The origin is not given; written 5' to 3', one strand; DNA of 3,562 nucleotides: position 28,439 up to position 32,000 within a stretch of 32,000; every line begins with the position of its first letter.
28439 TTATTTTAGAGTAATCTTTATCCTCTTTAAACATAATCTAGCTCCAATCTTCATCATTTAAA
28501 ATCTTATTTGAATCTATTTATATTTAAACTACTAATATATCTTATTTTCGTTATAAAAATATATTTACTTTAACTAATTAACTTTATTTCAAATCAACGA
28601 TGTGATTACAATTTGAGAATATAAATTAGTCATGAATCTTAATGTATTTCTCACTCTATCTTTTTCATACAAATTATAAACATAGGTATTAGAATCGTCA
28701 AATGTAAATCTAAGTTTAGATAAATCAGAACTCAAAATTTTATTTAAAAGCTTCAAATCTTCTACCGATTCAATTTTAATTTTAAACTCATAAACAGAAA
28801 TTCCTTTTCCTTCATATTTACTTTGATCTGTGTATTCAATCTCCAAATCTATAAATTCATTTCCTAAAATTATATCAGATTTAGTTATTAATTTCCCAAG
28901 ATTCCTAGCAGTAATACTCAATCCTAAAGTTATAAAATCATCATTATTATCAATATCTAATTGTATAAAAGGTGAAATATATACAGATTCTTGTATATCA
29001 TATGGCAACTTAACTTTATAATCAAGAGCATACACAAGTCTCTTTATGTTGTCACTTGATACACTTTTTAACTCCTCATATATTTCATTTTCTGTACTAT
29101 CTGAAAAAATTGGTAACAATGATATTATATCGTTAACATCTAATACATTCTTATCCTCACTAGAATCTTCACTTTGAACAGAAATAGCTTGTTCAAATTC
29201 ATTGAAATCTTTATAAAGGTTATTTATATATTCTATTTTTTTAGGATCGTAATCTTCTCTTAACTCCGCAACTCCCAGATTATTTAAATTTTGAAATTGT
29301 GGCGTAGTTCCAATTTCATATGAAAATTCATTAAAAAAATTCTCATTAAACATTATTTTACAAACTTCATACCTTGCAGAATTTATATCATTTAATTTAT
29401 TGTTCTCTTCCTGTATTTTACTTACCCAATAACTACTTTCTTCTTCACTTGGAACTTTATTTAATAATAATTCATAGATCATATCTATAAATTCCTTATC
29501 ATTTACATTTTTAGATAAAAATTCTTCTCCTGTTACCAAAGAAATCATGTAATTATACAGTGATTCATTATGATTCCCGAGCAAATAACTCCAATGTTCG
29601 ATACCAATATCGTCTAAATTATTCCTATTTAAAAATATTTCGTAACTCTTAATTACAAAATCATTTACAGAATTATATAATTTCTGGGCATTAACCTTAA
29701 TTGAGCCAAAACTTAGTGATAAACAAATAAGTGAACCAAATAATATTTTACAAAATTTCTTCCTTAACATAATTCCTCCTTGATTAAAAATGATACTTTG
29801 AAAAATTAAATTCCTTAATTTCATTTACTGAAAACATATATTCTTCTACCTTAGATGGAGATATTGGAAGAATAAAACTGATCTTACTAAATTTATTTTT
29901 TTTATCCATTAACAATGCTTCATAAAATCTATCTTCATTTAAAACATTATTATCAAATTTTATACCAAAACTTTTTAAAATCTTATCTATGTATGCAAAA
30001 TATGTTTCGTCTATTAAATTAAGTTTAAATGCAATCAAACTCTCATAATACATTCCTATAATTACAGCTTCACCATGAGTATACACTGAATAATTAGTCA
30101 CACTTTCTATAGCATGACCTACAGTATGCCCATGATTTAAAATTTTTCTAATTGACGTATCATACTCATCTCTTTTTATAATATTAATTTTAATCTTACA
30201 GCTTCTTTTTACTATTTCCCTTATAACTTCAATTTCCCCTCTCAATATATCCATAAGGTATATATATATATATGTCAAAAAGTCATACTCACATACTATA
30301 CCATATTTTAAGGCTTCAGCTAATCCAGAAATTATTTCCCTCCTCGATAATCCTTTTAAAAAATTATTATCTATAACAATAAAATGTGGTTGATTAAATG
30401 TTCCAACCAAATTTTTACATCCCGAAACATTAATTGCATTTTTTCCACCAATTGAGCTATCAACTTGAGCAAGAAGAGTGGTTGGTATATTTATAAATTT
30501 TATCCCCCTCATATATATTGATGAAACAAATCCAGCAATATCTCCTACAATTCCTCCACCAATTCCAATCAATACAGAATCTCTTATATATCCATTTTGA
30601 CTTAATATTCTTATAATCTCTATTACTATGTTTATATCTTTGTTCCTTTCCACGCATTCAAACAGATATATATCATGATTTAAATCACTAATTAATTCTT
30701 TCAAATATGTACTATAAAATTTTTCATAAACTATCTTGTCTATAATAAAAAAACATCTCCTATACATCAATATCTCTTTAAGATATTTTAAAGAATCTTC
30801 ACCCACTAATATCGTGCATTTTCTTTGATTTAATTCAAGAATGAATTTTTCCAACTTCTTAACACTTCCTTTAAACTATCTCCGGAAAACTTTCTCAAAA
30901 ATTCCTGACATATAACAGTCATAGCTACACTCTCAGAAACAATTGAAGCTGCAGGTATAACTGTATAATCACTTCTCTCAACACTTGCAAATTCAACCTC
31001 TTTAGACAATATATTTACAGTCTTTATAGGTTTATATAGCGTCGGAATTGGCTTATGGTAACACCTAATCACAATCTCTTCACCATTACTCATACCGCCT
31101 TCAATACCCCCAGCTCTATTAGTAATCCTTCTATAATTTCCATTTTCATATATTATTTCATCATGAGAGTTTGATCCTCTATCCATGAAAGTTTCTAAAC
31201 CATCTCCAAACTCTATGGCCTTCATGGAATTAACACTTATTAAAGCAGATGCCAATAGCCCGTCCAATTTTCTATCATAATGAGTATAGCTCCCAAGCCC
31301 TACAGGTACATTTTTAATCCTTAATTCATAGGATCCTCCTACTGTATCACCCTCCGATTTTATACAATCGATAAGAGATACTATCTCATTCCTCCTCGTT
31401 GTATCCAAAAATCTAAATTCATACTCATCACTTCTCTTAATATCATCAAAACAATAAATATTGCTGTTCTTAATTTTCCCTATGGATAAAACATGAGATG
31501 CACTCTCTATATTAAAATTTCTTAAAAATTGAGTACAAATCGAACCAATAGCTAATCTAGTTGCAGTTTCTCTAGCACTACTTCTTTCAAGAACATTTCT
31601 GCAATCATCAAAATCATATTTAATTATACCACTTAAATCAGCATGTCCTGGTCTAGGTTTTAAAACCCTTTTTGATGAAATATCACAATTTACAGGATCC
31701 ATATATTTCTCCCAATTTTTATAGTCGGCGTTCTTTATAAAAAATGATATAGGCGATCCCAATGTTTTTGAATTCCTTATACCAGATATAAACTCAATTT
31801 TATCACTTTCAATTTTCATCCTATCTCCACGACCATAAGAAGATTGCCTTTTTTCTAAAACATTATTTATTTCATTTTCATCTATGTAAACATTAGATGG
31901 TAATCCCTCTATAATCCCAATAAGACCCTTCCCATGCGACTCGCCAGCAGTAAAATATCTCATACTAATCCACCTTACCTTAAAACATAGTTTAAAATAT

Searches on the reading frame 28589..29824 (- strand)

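Call 71: search_protein_families(library=pfam, proteins=[window:28589-29824:-], max_evalue=0.00001)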
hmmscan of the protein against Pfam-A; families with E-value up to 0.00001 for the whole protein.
window:28589-29824:- (411 aa): 1 family
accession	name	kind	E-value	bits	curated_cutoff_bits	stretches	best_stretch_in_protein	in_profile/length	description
PF13946.11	DUF4214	-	2e-09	37.8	23.2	1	95-141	3-52/72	Domain of unknown function (DUF4214)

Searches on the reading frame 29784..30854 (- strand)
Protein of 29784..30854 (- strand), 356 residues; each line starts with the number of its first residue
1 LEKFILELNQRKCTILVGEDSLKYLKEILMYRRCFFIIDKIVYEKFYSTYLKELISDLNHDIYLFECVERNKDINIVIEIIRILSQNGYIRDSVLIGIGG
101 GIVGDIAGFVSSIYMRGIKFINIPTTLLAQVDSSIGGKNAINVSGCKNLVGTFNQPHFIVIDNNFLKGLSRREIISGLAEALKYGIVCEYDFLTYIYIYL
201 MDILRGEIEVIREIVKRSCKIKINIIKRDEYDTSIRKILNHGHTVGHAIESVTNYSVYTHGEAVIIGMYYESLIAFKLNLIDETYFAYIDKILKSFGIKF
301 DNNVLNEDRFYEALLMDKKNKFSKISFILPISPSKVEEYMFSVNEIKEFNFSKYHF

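Call 71: search_protein_families(library=pfam, proteins=[window:29784-30854:-], max_evalue=0.00001)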
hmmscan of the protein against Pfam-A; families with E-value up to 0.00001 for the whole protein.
window:29784-30854:- (356 aa): 3 families
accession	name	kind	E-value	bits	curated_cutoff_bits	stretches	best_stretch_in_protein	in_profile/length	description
PF01761.26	DHQ_synthase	-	7.7e-42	142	24.2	1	67-175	6-114/115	3-dehydroquinate synthase N-terminal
PF24621.2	DHQS_C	-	3.3e-37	128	27.6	1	177-320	1-144/144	3-dehydroquinate synthase C-terminal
PF00465.25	Fe-ADH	-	2.4e-08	34.2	31.3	1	15-126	4-130/168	Iron-containing alcohol dehydrogenase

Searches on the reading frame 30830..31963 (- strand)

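Call 71: search_protein_families(library=pfam, proteins=[window:30830-31963:-], max_evalue=0.00001)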
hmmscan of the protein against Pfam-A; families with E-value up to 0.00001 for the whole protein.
window:30830-31963:- (377 aa): 1 family
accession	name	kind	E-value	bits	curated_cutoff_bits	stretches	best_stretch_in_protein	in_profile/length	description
PF01264.26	Chorismate_synt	-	1.5e-105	353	27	1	1-356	1-327/327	Chorismate synthase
